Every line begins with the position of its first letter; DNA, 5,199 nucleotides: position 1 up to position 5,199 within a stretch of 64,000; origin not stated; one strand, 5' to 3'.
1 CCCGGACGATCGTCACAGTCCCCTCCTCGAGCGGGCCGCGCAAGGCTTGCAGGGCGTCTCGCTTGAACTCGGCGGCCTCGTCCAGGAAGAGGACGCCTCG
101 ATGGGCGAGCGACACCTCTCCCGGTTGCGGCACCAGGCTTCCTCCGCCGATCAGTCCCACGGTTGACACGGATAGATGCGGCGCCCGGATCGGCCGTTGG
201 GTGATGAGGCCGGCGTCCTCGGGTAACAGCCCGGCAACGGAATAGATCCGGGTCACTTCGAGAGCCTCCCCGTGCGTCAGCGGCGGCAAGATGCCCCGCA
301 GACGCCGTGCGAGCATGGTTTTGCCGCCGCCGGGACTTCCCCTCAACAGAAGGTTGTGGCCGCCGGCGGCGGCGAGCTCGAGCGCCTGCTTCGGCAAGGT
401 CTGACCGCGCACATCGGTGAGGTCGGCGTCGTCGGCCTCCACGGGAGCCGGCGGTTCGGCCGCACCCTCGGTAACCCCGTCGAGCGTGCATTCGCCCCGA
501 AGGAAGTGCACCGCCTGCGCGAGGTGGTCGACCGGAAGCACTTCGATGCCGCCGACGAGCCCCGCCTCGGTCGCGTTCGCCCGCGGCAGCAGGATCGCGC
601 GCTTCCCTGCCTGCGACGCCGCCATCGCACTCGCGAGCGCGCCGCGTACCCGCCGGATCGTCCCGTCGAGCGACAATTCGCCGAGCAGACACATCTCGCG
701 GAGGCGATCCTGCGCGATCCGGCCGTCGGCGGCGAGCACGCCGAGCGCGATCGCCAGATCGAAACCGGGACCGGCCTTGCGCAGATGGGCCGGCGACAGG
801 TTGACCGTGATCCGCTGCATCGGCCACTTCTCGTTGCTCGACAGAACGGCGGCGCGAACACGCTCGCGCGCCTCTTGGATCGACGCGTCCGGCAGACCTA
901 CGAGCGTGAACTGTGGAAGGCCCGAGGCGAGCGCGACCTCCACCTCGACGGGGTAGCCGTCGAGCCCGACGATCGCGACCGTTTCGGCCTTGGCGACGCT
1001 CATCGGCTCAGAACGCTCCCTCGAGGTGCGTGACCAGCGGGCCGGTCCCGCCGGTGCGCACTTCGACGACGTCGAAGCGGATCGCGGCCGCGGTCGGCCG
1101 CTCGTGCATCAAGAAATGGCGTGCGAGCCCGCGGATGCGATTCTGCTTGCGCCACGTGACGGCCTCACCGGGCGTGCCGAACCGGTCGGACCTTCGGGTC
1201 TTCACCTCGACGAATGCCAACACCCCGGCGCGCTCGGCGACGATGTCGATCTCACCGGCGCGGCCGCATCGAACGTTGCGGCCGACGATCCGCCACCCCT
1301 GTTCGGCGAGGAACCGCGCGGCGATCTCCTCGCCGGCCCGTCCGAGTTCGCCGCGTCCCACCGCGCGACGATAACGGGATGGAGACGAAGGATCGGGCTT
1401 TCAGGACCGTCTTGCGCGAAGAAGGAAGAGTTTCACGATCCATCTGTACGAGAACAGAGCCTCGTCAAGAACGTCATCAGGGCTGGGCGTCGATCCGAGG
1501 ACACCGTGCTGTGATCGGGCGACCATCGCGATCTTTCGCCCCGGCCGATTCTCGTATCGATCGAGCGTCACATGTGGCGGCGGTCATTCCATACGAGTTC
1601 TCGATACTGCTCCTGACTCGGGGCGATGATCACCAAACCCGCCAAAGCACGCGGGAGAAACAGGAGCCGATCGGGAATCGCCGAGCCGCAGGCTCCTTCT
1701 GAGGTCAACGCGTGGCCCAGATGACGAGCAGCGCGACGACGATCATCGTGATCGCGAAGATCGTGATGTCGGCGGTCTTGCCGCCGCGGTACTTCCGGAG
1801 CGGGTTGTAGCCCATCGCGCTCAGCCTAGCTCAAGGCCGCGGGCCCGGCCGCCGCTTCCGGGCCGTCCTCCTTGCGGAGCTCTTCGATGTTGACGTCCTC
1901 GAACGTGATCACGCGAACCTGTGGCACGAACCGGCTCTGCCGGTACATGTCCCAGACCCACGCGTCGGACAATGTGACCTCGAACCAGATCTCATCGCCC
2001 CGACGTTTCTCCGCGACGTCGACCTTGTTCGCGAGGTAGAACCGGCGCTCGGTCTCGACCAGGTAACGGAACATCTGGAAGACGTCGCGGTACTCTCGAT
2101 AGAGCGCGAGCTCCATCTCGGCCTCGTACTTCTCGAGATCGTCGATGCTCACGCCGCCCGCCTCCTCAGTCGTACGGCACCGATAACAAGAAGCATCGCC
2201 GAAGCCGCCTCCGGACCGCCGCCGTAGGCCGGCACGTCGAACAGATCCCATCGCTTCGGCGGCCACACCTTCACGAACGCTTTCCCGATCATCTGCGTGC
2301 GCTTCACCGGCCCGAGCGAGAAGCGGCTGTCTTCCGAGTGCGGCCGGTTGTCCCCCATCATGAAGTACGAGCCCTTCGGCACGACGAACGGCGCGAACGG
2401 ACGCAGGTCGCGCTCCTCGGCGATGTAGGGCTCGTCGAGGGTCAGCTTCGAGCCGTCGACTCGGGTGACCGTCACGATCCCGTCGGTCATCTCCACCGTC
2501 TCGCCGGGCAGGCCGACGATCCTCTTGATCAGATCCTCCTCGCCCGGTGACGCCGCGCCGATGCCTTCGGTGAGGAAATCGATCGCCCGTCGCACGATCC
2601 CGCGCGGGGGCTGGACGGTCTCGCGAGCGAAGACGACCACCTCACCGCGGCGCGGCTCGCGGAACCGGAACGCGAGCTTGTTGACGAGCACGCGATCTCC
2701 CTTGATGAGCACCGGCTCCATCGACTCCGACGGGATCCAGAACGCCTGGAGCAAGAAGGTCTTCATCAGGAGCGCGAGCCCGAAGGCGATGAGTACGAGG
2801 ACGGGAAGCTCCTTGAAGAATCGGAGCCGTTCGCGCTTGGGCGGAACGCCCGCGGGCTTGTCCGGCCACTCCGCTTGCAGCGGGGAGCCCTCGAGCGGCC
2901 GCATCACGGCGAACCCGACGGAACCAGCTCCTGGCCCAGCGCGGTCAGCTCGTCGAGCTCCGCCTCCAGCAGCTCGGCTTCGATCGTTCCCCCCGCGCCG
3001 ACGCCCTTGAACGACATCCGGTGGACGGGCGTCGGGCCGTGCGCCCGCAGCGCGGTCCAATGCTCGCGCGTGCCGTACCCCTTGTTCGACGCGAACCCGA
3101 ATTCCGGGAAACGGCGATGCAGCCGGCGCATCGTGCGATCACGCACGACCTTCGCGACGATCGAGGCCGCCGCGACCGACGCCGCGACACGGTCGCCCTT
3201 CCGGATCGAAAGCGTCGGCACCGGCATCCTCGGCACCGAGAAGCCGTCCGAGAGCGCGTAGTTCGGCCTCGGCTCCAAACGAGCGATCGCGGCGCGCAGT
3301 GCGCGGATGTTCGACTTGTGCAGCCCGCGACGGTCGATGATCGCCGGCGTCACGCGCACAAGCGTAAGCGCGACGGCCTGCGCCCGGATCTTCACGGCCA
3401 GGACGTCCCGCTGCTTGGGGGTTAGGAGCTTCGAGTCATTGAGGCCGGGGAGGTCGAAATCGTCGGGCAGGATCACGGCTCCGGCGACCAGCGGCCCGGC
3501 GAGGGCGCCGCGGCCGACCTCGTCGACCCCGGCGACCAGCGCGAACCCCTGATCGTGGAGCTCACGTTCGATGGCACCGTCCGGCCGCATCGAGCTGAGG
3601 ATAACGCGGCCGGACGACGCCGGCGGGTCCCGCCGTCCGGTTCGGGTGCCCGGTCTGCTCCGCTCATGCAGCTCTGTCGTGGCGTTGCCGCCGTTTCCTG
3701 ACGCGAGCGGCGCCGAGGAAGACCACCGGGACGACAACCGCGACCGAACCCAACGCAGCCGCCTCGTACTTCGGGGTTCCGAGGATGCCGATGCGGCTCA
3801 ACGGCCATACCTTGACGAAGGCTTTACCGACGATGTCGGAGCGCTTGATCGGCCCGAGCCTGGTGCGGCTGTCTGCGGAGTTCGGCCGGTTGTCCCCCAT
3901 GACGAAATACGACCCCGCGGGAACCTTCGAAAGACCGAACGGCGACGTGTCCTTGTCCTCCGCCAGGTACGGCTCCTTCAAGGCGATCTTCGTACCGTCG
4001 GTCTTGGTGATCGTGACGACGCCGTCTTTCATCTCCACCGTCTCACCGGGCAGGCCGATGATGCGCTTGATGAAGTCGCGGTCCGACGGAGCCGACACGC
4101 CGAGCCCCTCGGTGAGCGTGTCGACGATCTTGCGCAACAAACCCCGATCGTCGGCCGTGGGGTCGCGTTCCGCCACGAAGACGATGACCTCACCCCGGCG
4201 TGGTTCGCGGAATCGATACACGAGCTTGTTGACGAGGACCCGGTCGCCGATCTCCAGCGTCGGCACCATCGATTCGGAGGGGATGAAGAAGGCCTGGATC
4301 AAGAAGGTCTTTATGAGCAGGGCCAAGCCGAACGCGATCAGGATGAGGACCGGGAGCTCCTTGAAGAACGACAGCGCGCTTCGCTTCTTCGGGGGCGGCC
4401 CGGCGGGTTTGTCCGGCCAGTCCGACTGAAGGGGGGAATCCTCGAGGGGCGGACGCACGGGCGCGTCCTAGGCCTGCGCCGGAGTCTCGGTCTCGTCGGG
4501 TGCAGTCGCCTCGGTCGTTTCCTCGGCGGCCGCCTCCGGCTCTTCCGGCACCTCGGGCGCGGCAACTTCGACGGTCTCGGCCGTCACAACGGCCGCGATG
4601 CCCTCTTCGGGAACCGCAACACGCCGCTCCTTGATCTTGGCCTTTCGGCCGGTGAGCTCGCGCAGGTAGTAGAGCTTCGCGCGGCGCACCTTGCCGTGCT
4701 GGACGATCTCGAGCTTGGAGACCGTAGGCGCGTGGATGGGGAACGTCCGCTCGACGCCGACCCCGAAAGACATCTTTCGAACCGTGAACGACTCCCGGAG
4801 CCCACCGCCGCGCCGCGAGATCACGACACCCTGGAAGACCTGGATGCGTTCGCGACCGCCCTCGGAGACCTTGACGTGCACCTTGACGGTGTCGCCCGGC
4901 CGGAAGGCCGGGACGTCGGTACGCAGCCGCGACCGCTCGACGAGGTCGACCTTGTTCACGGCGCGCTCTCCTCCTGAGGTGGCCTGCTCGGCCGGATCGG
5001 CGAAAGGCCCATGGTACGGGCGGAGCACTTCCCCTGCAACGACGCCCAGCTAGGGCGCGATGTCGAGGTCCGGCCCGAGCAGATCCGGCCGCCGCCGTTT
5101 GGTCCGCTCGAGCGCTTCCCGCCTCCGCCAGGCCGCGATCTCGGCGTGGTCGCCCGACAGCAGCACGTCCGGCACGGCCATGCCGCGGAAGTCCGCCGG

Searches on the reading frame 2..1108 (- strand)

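Call 41: search_protein_families(library=pfam, proteins=[window:2-1108:-], max_evalue=0.00001)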
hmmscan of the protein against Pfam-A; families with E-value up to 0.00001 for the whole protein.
window:2-1108:- (369 aa): 2 families
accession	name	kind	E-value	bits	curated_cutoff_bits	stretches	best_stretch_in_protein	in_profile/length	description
PF01078.27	Mg_chelatase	-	1.8e-57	194.6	20.3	1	229-369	1-139/207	Magnesium chelatase, subunit ChlI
PF13541.12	ChlI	-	4.4e-42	143.2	27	1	56-178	1-121/121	Subunit ChlI of Mg-chelatase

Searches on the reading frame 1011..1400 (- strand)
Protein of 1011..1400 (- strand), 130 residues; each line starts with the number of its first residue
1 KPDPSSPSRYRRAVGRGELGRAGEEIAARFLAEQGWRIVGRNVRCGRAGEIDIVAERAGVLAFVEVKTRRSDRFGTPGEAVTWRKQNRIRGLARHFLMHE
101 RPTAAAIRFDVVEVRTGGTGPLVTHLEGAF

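Call 41: search_protein_families(library=pfam, proteins=[window:1011-1400:-], max_evalue=0.00001)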
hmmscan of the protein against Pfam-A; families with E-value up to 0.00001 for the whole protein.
window:1011-1400:- (130 aa): 2 families
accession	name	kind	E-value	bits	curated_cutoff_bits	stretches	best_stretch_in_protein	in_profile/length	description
PF02021.23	UPF0102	-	2.5e-30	105.1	23.6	1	23-114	1-80/80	Uncharacterised protein family UPF0102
PF08378.17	NERD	-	2.5e-06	28.4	22.1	1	20-89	2-81/111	Nuclease-related domain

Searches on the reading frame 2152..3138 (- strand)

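Call 41: search_protein_families(library=pfam, proteins=[window:2152-3138:-], max_evalue=0.00001)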
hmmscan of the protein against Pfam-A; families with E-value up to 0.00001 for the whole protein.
window:2152-3138:- (329 aa): 1 family
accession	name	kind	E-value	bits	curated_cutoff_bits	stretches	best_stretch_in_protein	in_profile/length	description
PF10502.14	Peptidase_S26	-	1.1e-40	139.8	22.9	1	111-292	4-168/168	Signal peptidase, peptidase S26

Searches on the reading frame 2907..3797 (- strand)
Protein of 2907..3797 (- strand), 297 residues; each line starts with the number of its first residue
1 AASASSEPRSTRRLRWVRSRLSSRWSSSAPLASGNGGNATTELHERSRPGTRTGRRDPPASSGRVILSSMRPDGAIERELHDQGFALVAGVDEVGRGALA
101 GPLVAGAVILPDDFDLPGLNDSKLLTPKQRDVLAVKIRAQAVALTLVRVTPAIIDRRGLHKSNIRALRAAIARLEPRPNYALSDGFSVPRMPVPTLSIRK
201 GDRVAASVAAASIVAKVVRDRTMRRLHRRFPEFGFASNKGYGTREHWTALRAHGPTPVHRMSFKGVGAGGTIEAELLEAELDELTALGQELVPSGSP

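Call 41: search_protein_families(library=pfam, proteins=[window:2907-3797:-], max_evalue=0.00001)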
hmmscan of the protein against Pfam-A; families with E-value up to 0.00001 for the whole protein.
window:2907-3797:- (297 aa): 1 family
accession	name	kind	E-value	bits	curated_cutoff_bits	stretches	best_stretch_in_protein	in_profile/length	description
PF01351.25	RNase_HII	-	5.2e-37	128.1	25.8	1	89-264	1-197/199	Ribonuclease HII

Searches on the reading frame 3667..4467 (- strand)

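Call 41: search_protein_families(library=pfam, proteins=[window:3667-4467:-], max_evalue=0.00001)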
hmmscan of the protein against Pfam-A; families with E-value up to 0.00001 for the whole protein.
window:3667-4467:- (267 aa): 1 family
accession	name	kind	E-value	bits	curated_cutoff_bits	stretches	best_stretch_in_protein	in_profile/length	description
PF10502.14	Peptidase_S26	-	4.8e-47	160.5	22.9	1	38-221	4-168/168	Signal peptidase, peptidase S26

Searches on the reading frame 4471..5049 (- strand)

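Call 41: search_protein_families(library=pfam, proteins=[window:4471-5049:-], max_evalue=0.00001)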
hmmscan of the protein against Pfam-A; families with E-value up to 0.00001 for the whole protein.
window:4471-5049:- (193 aa): 1 family
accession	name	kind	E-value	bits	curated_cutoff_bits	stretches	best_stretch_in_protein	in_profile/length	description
PF01245.26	Ribosomal_L19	-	8.5e-48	161.4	22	1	34-142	3-111/111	Ribosomal protein L19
